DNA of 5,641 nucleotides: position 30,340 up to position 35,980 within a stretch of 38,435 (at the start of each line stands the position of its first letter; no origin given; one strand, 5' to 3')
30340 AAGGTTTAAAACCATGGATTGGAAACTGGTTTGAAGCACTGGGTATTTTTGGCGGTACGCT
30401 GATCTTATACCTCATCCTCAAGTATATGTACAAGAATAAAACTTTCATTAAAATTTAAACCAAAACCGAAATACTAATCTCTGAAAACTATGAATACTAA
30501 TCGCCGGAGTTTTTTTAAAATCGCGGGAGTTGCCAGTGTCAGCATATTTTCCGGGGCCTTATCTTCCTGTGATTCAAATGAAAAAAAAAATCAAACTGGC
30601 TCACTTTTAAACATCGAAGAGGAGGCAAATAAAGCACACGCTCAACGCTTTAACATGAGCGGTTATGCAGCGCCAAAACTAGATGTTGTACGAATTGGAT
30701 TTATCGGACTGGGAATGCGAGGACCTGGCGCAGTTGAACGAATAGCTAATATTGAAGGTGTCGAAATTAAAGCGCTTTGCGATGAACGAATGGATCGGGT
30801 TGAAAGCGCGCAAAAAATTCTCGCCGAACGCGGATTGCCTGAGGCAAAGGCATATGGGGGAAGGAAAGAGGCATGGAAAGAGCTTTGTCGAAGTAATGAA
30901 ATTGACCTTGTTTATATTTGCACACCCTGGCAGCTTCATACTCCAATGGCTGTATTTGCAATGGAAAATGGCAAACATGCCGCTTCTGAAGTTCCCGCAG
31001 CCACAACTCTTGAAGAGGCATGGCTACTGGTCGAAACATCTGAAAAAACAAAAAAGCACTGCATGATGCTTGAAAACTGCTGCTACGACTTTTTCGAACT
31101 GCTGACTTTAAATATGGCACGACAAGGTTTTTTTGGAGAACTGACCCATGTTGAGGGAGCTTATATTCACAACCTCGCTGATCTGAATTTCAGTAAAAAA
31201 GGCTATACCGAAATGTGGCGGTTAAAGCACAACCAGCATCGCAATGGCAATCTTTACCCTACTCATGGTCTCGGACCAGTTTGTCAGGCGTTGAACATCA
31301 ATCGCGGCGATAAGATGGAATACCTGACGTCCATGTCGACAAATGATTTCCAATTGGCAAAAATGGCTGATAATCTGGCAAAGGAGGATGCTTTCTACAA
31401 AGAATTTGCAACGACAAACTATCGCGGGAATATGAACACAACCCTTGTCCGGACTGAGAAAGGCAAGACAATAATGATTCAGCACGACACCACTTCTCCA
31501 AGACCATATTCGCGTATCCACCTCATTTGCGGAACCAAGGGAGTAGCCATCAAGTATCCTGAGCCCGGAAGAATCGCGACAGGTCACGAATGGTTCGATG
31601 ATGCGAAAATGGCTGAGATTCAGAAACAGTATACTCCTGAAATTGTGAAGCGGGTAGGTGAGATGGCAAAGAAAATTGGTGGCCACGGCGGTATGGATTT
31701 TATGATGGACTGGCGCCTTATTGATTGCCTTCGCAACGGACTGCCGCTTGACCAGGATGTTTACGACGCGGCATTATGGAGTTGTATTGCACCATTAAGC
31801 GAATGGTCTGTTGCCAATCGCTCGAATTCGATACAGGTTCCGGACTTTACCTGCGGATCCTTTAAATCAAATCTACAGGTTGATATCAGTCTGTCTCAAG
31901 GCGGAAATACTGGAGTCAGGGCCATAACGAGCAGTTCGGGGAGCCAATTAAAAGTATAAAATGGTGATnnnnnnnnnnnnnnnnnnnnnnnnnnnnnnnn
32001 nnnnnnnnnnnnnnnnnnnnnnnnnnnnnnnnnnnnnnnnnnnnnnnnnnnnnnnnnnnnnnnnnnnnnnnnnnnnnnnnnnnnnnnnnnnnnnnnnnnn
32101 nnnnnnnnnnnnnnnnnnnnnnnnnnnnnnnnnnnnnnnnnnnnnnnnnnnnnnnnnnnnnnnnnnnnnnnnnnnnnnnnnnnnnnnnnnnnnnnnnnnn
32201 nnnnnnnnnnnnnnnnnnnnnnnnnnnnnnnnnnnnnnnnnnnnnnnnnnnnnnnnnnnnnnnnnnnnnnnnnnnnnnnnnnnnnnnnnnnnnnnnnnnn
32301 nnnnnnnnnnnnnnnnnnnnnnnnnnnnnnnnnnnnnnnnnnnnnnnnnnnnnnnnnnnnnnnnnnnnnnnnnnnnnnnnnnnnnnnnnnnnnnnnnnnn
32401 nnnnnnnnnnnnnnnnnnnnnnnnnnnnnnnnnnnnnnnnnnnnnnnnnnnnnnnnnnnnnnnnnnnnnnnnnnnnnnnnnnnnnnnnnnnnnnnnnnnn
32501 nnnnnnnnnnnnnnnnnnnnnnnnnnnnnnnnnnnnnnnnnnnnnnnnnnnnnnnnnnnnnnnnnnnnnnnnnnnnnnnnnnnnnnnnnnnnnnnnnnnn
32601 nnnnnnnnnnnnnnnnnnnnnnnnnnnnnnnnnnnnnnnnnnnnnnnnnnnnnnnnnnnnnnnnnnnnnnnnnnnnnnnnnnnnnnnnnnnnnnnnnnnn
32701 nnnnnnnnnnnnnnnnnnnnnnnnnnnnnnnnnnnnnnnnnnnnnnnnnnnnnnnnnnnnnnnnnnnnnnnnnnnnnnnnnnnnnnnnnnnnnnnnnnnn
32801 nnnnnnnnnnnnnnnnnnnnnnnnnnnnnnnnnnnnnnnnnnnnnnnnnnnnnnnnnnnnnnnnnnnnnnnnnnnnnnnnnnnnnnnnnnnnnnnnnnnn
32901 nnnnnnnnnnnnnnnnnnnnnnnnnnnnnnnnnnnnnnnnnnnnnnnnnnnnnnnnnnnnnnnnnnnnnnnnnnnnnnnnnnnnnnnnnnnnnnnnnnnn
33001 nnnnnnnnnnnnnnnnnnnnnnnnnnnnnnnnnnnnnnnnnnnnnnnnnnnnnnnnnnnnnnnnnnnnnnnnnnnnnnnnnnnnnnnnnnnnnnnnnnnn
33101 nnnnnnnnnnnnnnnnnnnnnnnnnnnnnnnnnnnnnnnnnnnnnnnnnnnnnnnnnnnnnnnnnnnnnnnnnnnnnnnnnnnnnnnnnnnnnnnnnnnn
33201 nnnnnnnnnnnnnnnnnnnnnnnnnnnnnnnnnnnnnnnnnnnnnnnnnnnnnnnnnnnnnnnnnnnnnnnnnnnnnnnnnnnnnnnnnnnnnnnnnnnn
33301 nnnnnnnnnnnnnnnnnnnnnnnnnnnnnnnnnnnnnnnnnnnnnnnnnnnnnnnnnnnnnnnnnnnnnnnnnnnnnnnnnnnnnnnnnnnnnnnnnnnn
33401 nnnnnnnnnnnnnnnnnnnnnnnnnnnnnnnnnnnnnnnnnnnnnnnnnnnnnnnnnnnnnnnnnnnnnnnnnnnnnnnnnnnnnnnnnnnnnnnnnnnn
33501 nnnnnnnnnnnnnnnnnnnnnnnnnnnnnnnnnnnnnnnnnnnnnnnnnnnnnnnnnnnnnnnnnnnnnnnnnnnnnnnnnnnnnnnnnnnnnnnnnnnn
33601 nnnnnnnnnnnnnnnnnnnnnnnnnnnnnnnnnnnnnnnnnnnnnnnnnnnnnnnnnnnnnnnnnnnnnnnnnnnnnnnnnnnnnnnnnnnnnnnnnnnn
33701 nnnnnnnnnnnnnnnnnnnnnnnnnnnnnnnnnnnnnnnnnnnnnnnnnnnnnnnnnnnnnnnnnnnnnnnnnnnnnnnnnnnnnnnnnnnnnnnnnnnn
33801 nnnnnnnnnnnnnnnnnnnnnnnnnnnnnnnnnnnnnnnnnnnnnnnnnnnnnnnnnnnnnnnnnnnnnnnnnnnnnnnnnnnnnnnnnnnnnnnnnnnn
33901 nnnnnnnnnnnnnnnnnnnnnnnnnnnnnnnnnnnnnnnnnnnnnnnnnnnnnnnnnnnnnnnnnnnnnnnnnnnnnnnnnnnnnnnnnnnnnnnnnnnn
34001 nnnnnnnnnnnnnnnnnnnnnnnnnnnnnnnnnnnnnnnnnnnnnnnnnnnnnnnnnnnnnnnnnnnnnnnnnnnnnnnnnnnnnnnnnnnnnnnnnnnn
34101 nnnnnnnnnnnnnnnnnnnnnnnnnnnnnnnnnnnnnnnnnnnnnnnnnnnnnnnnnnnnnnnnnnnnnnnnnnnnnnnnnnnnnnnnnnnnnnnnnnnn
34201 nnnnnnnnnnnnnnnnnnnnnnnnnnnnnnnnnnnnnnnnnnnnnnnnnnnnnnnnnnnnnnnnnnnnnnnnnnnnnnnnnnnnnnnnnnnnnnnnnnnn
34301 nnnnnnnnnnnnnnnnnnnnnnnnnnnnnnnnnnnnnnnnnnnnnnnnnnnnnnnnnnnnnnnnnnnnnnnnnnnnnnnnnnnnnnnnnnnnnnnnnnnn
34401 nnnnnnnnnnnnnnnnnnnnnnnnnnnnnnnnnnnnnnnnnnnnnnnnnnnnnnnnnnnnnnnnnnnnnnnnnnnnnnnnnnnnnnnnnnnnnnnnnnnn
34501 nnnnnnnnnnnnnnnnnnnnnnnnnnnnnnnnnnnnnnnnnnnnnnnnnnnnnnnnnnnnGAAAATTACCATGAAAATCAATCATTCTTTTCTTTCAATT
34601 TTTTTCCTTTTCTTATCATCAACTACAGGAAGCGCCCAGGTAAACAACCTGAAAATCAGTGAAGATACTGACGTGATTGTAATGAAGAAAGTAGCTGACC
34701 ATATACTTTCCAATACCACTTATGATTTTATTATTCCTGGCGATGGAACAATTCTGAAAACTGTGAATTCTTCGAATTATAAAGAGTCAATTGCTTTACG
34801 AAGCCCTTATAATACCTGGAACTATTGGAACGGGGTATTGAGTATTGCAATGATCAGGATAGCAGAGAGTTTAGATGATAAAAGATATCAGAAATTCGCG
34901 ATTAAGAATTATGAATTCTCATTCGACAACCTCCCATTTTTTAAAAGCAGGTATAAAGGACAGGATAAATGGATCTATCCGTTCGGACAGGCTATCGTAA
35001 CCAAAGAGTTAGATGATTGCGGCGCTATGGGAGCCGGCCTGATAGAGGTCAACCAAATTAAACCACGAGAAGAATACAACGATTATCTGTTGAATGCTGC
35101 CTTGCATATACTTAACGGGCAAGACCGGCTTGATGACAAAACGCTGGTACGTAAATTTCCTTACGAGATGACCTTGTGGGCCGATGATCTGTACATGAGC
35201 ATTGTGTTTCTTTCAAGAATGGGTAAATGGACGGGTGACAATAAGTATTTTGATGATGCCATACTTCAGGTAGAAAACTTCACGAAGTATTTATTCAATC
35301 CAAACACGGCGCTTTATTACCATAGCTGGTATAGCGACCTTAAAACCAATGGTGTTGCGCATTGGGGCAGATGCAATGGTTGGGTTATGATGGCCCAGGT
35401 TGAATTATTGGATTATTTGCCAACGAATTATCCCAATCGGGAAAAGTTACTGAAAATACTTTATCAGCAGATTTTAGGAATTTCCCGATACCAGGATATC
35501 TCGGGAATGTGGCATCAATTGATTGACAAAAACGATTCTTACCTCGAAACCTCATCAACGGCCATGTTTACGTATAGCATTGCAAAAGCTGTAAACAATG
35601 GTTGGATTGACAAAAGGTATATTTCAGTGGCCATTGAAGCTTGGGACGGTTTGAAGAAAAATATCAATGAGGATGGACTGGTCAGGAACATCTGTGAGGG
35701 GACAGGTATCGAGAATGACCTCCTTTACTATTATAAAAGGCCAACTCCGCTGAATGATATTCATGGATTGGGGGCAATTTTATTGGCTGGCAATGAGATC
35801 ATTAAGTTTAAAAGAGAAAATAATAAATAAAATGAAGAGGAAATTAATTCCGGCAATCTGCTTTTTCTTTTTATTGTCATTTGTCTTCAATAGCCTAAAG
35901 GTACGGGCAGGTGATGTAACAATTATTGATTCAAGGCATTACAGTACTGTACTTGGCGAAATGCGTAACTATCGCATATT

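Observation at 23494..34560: Two GH172 (DUF2961) genes plus a GH116 in one operon: candidate D-arabinofuranan (or other furanosyl glycan) degradation locus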

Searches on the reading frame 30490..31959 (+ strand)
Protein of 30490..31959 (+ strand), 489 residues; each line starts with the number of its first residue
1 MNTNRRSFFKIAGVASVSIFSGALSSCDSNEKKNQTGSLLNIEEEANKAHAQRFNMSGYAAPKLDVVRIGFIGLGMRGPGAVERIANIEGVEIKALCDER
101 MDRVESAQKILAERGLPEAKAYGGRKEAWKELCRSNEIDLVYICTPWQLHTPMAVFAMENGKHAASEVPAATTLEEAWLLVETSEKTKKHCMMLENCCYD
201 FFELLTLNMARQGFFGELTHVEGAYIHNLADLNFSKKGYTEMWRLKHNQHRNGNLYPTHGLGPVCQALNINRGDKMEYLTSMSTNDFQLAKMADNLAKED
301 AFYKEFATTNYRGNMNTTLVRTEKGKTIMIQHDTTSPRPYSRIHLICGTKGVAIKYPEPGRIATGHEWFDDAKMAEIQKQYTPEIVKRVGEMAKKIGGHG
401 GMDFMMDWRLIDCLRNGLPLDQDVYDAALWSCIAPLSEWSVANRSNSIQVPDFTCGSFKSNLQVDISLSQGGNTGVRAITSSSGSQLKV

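Call 3: search_protein_families(library=pfam, proteins=[window:30490-31959:+])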
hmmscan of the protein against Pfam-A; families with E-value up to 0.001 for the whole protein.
window:30490-31959:+ (489 aa): 2 families
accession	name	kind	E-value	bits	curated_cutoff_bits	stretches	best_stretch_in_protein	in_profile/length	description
PF21252.2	Glyco_hydro_109_C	-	1.3e-46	158.7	27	1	205-357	2-165/187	Glycosyl hydrolase 109, C-terminal domain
PF01408.29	GFO_IDH_MocA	-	4.9e-15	56.7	24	1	67-193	1-118/120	Oxidoreductase family, NAD-binding Rossmann fold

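Call 22: search_protein_families(library=ncbifam, proteins=[window:30490-31959:+], max_evalue=0.001)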
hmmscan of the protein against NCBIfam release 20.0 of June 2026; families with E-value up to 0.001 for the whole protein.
window:30490-31959:+ (489 aa): 9 families
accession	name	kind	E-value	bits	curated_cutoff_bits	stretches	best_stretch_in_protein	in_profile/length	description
NF052479.1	LevoglcsnDh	equivalog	2.3e-12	46.3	650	1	121-229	57-165/386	levoglucosan dehydrogenase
NF040723.1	UDP-GlcNAcDh_Arch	equivalog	2.4e-10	40.5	450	1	67-193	1-116/302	UDP-N-acetylglucosamine 3-dehydrogenase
NF041392.1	XylDh_Gfo6_Halo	equivalog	6.5e-09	35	350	1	64-300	14-241/350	D-xylose 1-dehydrogenase Gfo6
NF058561.1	BT_2158_fam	equivalog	9.1e-09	34.4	750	1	57-222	27-181/487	glycoside 3-dehydrogenase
NF008607.0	PRK11579.1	subfamily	3.6e-08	32.8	330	1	129-223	56-150/346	oxidoreductase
TIGR04380.1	myo_inos_iolG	equivalog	4.3e-08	32.4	355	1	67-198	2-125/330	inositol 2-dehydrogenase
NF052679.1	InsChiInosDhIolG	equivalog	9.4e-08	31.4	540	1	67-190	3-119/343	bifunctional inositol 2-dehydrogenase/D-chiro-inositol 1-dehydrogenase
NF058563.1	BT_2159_fam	equivalog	3.4e-06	26.3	650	1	67-219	1-144/350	disaccharide 3-dehydrogenase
NF007574.0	PRK10206.1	equivalog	0.00018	20.7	352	1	130-224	58-152/345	oxidoreductase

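Call 25: search_solved_structures(query=window:30490-31959:+, max_evalue=0.001)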
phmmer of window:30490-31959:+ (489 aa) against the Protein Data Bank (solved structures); distinct sequences matched with E-value up to 0.001: 45.
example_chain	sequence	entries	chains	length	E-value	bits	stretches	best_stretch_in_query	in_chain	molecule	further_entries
6t2b_A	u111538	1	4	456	4.8e-96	325.5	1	55-465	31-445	Glycosyl hydrolase family 109 protein 2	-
2ixa_A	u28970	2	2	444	1e-68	235.3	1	66-460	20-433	ALPHA-N-ACETYLGALACTOSAMINIDASE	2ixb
1evj_A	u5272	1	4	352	4.8e-11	45.2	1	84-297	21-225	GLUCOSE-FRUCTOSE OXIDOREDUCTASE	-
3e18_A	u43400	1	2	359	7.2e-11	44.6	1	107-227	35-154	oxidoreductase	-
1ofg_A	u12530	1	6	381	1.4e-10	43.6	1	86-297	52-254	GLUCOSE-FRUCTOSE OXIDOREDUCTASE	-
1ryd_A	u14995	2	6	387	1.5e-10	43.6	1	86-297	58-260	glucose-fructose oxidoreductase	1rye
1h6a_A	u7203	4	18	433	1.9e-10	43.2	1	86-296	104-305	PRECURSOR FORM OF GLUCOSE-FRUCTOSE OXIDOREDUCTASE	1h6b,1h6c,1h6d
7xr9_A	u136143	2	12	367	2.8e-10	42.7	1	68-193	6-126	DgpA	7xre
9azo_A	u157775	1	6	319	2e-09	39.8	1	67-188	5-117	PmdC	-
4fb5_A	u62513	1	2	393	9.9e-09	37.5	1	72-221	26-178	Probable oxidoreductase protein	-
3ec7_A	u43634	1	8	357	1.4e-08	37.1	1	67-225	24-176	Putative Dehydrogenase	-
9m3d_B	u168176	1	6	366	3.9e-08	35.6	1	67-219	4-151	DgpA1 from W974-1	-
4h3v_A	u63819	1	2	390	3.2e-07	32.6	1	125-228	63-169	Oxidoreductase domain protein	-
5a02_A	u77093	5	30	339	3.4e-07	32.5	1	83-221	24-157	ALDOSE-ALDOSE OXIDOREDUCTASE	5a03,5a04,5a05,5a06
3fd8_A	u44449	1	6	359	7.5e-07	31.3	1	67-223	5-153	Oxidoreductase, Gfo/Idh/MocA family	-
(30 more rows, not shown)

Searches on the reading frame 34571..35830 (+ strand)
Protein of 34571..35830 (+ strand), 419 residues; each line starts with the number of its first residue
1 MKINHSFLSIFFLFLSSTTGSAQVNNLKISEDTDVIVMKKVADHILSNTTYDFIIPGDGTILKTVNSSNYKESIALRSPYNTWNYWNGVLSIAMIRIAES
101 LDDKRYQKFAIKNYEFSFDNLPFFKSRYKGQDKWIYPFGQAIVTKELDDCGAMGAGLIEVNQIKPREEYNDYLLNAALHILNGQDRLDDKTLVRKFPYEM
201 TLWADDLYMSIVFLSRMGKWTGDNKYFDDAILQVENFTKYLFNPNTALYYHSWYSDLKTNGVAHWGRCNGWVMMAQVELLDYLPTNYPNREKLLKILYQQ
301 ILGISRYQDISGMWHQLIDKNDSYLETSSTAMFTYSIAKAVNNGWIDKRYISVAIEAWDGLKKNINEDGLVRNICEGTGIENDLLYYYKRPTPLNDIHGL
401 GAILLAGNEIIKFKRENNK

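Call 3: search_protein_families(library=pfam, proteins=[window:34571-35830:+])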
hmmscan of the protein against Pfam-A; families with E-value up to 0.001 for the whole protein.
window:34571-35830:+ (419 aa): 1 family
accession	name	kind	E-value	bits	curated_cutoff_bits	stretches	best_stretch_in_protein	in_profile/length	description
PF07470.19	Glyco_hydro_88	-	1.1e-78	265.2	26.6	1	75-413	20-351/352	Glycosyl Hydrolase Family 88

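Call 22: search_protein_families(library=ncbifam, proteins=[window:34571-35830:+], max_evalue=0.001)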
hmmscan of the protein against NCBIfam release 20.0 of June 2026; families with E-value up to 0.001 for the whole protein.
window:34571-35830:+ (419 aa): 1 family
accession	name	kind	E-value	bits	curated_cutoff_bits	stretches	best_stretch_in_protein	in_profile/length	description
NF051900.1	BetGalacBglBAgro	equivalog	4.4e-46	157.5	420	1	164-390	79-310/333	beta-galactosidase BglB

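Call 24: search_solved_structures(query=window:34571-35830:+, max_evalue=0.001)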
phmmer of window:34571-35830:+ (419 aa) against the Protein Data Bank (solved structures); distinct sequences matched with E-value up to 0.001: 10.
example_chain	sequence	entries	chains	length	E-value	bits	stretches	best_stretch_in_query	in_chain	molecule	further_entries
3k11_A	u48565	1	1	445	8e-66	225.8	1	76-413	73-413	Putative glycosyl hydrolase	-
1nc5_A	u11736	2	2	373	4.9e-39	137.6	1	77-412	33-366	hypothetical protein yTER | Putative glycosyl hydrolase yteR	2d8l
2gh4_A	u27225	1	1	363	2.3e-38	135.4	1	77-412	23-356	Putative glycosyl hydrolase yteR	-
3qwt_A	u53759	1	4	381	5.2e-32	114.4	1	200-395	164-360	Putative GH105 family protein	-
3pmm_A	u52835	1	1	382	2.2e-30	109.1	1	200-395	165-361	Putative cytoplasmic protein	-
4wu0_A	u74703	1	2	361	5.8e-27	97.8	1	153-409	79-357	Similar to yteR (Bacilus subtilis)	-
4xuv_A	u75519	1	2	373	2.2e-18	69.6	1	201-392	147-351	Glycoside hydrolase family 105 protein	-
4ce7_A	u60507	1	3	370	8.2e-14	54.5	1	202-413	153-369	UNSATURATED 3S-RHAMNOGLYCURONYL HYDROLASE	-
4q88_A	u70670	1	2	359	1.6e-11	46.9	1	201-374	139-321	Uncharacterized protein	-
5noa_A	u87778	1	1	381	5.5e-11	45.2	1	202-370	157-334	Family 88 glycosyl hydrolase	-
